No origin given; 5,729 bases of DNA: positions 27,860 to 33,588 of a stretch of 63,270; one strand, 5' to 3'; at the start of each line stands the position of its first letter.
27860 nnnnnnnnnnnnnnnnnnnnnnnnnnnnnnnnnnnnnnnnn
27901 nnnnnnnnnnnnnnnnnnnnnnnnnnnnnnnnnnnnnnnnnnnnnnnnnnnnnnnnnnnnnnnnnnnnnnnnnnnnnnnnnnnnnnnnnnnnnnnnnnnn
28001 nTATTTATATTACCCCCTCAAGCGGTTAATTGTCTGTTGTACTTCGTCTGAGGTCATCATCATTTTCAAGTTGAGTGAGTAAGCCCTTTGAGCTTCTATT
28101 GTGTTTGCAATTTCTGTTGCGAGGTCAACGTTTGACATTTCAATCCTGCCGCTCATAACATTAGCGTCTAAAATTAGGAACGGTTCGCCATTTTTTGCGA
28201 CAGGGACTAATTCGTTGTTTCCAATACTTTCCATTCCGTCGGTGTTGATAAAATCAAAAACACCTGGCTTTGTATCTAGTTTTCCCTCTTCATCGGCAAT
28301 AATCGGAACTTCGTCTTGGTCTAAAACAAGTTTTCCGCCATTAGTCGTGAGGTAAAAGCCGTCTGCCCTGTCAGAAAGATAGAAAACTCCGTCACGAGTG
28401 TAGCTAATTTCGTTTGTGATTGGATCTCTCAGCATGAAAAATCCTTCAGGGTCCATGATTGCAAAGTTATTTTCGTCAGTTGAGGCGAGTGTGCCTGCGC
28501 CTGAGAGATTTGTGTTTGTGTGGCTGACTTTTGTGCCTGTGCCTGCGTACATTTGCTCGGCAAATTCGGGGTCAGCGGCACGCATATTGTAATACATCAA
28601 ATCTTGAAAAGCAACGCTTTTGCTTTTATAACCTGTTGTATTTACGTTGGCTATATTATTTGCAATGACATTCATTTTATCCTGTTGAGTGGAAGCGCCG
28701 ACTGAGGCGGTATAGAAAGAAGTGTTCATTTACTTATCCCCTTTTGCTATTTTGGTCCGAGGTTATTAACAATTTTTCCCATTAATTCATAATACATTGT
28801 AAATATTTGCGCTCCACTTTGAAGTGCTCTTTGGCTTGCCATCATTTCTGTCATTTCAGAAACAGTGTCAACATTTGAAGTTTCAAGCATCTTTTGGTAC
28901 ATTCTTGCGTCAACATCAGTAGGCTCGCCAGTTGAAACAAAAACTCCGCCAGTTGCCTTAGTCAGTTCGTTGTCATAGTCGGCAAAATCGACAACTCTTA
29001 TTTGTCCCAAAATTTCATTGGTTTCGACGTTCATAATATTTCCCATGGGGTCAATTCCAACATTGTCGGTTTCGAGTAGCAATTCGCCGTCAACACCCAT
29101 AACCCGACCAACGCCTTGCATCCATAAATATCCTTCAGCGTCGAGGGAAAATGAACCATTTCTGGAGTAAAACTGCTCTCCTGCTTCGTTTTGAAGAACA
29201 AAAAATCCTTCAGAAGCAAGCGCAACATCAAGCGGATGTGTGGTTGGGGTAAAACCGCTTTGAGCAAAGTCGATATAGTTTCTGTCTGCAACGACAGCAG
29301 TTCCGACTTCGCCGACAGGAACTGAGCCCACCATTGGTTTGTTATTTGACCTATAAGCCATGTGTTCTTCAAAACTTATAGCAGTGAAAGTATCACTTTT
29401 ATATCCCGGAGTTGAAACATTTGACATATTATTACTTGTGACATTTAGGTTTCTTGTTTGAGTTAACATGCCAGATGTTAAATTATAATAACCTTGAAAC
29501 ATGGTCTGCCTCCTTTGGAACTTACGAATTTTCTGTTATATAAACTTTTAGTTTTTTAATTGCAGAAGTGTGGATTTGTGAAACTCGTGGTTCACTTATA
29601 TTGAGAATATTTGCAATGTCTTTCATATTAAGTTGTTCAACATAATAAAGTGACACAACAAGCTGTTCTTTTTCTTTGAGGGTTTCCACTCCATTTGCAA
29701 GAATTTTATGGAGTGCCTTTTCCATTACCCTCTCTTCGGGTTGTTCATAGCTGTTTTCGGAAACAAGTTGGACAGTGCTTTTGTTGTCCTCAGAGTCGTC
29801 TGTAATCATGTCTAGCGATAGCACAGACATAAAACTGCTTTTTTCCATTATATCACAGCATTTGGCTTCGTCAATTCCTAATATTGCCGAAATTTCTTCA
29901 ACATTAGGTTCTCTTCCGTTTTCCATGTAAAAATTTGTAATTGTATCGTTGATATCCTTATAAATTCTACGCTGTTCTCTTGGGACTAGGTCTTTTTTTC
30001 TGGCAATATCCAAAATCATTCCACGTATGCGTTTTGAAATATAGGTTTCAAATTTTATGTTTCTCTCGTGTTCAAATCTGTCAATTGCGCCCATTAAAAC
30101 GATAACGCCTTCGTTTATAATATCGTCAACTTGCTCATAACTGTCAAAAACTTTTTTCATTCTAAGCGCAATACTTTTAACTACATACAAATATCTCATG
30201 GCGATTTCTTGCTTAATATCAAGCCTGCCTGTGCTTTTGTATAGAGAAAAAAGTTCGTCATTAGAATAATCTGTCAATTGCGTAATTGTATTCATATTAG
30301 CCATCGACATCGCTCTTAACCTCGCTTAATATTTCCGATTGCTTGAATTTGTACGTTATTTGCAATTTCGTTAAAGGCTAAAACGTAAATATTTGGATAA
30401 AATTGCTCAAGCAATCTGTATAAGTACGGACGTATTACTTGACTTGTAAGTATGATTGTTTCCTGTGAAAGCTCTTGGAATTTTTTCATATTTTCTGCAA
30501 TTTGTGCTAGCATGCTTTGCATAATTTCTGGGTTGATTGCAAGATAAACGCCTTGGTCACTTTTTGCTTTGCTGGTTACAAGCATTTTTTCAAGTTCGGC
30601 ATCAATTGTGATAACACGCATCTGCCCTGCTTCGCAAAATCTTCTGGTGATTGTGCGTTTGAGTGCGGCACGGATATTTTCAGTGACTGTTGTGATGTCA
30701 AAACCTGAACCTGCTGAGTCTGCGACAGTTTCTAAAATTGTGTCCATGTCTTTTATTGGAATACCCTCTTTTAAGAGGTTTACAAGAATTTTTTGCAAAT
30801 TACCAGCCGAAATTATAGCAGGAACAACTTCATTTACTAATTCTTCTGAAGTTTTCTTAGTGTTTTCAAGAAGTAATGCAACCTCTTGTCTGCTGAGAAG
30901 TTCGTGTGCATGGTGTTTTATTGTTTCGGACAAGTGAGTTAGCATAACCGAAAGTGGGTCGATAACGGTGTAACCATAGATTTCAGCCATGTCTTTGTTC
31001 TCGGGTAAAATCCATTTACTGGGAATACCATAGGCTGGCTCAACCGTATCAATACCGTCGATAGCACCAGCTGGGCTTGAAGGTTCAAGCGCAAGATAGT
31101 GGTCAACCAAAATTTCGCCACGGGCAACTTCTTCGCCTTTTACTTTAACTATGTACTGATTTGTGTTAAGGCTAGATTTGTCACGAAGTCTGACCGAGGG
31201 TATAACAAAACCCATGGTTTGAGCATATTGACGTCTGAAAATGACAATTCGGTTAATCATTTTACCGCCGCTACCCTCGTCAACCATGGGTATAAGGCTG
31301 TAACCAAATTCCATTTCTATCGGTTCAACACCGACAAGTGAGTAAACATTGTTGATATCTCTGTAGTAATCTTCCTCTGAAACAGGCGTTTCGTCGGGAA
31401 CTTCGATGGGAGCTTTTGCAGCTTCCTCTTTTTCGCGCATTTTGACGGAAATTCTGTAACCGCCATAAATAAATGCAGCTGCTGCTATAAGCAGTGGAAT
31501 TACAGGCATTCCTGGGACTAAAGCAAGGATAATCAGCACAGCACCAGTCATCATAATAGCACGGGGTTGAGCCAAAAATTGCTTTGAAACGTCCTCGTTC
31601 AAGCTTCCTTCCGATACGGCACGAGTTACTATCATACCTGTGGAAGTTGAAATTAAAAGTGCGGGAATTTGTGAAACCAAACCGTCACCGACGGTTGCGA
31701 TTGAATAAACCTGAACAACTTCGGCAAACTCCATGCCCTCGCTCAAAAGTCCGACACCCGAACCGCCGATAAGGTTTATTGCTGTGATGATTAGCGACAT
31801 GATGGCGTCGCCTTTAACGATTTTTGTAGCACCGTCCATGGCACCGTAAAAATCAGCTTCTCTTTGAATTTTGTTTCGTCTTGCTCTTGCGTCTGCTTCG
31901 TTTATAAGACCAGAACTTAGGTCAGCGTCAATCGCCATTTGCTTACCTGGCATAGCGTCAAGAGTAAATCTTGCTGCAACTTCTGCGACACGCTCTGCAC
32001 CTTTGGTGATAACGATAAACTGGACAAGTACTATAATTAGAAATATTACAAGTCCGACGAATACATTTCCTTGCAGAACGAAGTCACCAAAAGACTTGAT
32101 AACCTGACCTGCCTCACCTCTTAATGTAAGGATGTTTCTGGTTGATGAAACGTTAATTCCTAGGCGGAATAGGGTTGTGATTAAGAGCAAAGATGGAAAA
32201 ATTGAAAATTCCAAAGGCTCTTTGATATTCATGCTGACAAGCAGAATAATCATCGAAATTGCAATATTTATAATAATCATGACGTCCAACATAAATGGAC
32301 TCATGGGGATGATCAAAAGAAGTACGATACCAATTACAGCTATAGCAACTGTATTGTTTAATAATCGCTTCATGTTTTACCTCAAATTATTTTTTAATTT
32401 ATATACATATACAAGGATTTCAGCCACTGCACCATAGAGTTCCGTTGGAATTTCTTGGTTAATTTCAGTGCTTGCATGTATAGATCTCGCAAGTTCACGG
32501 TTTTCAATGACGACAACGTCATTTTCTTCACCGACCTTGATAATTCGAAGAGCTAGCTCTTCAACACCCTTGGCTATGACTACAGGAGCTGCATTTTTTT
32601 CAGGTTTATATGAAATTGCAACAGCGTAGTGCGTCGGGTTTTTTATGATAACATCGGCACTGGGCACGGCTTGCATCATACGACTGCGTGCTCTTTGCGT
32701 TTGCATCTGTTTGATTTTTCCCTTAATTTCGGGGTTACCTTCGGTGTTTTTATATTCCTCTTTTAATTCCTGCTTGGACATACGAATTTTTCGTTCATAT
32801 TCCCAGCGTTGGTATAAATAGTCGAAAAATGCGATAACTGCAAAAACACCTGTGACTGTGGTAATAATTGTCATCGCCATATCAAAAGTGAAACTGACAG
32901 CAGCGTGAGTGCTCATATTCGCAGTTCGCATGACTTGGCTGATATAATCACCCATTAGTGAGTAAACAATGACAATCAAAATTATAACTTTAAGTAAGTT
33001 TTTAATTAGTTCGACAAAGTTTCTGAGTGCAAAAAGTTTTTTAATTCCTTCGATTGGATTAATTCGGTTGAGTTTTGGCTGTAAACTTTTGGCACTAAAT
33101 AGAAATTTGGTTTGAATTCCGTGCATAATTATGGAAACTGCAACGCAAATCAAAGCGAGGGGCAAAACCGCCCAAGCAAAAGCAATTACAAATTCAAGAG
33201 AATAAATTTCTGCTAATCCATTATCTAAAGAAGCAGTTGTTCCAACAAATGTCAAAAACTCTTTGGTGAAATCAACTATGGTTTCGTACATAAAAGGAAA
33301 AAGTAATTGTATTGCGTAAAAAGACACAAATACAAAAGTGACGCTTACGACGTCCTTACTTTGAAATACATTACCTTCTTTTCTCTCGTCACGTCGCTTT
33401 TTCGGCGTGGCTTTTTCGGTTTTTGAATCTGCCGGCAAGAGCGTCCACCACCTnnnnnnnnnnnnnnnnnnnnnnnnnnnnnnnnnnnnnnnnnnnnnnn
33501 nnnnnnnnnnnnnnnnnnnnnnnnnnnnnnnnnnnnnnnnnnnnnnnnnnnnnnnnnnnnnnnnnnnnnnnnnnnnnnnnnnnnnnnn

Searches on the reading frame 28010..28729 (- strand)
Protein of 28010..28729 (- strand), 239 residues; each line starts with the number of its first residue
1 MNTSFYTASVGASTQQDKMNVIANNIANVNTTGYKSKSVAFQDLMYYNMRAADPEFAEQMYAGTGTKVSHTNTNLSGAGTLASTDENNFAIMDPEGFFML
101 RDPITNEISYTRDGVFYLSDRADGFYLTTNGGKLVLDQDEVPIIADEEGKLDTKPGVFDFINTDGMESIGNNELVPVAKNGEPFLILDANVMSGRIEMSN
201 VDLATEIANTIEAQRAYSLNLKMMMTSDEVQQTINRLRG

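Call 5: search_protein_families(library=pfam, proteins=[window:28010-28729:-], max_evalue=0.001)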
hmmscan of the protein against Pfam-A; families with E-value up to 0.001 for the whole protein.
window:28010-28729:- (239 aa): 3 families
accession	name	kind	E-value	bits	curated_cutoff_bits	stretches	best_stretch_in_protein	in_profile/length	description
PF06429.18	Flg_bbr_C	-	1e-14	54.2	23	1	192-237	1-46/46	Flagellar basal body rod FlgEFG protein C-terminal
PF00460.25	Flg_bb_rod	-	8.3e-12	45.2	20.7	1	5-35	1-31/31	Flagella basal body rod protein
PF22692.1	LlgE_F_G_D1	-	6.9e-06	26.6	27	1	95-138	5-44/64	Flagellar hook protein FlgE/F/G D1 domain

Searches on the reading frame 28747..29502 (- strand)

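Call 5: search_protein_families(library=pfam, proteins=[window:28747-29502:-], max_evalue=0.001)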
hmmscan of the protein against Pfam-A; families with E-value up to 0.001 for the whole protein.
window:28747-29502:- (251 aa): 3 families
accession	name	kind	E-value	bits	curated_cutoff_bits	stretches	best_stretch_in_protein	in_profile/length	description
PF06429.18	Flg_bbr_C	-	3.6e-10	39.6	23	1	203-246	2-45/46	Flagellar basal body rod FlgEFG protein C-terminal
PF22692.1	LlgE_F_G_D1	-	1.3e-08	35.3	27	1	96-136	3-43/64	Flagellar hook protein FlgE/F/G D1 domain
PF00460.25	Flg_bb_rod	-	3.5e-07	30.5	20.7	1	6-35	2-31/31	Flagella basal body rod protein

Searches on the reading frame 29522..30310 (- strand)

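Call 5: search_protein_families(library=pfam, proteins=[window:29522-30310:-], max_evalue=0.001)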
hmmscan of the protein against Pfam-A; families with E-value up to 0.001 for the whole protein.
window:29522-30310:- (262 aa): 5 families
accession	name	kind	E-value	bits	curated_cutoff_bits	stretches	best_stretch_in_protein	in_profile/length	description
PF04545.22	Sigma70_r4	-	6.3e-15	54.9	24.1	1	209-255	3-49/50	Sigma-70, region 4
PF04542.20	Sigma70_r2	-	8.4e-12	45.2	24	1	38-107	3-69/71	Sigma-70 region 2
PF08281.18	Sigma70_r4_2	-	3e-07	30.4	25.7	1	208-253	8-53/54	Sigma-70, region 4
PF04539.22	Sigma70_r3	-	4.7e-07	30.3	25.3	1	119-175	5-62/78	Sigma-70 region 3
PF13744.12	HTH_37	-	0.00078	19.6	27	0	224-252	29-57/80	Helix-turn-helix domain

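Call 15: search_protein_families(library=ncbifam, proteins=[window:29522-30310:-], max_evalue=0.001)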
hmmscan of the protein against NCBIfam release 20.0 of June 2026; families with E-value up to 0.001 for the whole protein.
window:29522-30310:- (262 aa): 71 families (the best 25 are shown)
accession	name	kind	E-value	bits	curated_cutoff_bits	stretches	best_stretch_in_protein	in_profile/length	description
TIGR02479.1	FliA_WhiG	subfamily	2.2e-62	210.7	189.6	1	38-255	3-220/224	FliA/WhiG family RNA polymerase sigma factor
NF005413.0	PRK06986.1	subfamily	8.6e-57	192.7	201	1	22-260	5-238/241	RNA polymerase sigma factor FliA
NF004935.0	PRK06288.1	equivalog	4.4e-53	180.6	343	1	6-260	8-264/270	RNA polymerase sigma factor WhiG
NF005809.0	PRK07670.1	equivalog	1e-49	169.4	326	1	14-259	6-251/255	FliA/WhiG family RNA polymerase sigma factor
NF004572.0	PRK05911.1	equivalog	2.1e-34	119.1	378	1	19-256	11-251/257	RNA polymerase sigma factor sigma-28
TIGR02937.1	sigma70-ECF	superfamily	8.5e-30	103.6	42.9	1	35-257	5-164/165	sigma-70 family RNA polymerase sigma factor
TIGR02980.1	SigBFG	subfamily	1.7e-29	103.1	234.35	1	32-256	4-224/227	SigB/SigF/SigG family RNA polymerase sigma factor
NF009091.0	PRK12427.1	equivalog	2.2e-29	102.8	339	1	39-258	23-231/233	FliA/WhiG family RNA polymerase sigma factor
TIGR02941.1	Sigma_B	equivalog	4.2e-25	88.7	315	1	24-256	22-251/255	RNA polymerase sigma factor SigB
NF005644.0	PRK07408.1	subfamily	8.9e-23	81.2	261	1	10-260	6-255/258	RNA polymerase sigma factor SigF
TIGR02393.1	RpoD_Cterm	equivalog_domain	1.7e-21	77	354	1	33-256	2-226/238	RNA polymerase sigma factor RpoD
TIGR02394.1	rpoS_proteo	equivalog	1.8e-21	76.9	378.7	1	17-259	32-275/285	RNA polymerase sigma factor RpoS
TIGR02997.1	Sig70-cyanoRpoD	subfamily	5.2e-21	75.2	384.5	1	33-255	76-298/298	RNA polymerase sigma factor, RpoD/SigA family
TIGR02885.1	spore_sigF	equivalog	8e-19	68.4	321.45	1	42-257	22-230/231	RNA polymerase sporulation sigma factor SigF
NF006071.0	PRK08215.1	equivalog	1.2e-18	67.7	372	1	8-258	15-257/258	RNA polymerase sporulation sigma factor SigG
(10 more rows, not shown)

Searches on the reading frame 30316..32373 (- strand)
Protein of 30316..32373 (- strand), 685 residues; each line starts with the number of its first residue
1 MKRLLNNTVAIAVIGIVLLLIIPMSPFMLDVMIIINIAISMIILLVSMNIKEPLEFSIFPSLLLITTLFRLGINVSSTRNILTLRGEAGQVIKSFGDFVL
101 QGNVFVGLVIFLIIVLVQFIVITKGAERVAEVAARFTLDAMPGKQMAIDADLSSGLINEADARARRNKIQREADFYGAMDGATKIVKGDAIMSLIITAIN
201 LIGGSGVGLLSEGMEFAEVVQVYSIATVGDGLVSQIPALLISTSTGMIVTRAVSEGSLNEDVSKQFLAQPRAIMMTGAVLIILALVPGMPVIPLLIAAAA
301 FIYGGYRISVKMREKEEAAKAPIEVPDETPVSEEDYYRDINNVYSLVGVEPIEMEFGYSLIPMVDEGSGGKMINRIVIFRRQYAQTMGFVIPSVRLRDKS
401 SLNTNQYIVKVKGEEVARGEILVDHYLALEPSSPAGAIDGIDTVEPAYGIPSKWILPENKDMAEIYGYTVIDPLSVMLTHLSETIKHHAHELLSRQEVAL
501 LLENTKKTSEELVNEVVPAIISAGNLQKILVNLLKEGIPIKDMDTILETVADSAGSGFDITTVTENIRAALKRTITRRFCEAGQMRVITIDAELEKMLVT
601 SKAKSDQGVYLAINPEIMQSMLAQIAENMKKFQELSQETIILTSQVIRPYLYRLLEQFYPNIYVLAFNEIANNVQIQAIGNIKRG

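Call 5: search_protein_families(library=pfam, proteins=[window:30316-32373:-], max_evalue=0.001)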
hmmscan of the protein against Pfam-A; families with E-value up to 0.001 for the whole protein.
window:30316-32373:- (685 aa): 1 family
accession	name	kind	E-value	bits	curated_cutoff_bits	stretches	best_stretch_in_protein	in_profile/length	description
PF00771.25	FHIPEP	-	1.1e-249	830.9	29.1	1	16-674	1-656/657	FHIPEP family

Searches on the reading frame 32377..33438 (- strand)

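Call 5: search_protein_families(library=pfam, proteins=[window:32377-33438:-], max_evalue=0.001)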
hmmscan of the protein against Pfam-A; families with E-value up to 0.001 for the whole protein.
window:32377-33438:- (353 aa): 1 family
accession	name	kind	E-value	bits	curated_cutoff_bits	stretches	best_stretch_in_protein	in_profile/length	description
PF01312.24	Bac_export_2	-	3.1e-122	408.4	24.4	1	5-345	2-335/335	FlhB HrpN YscU SpaS Family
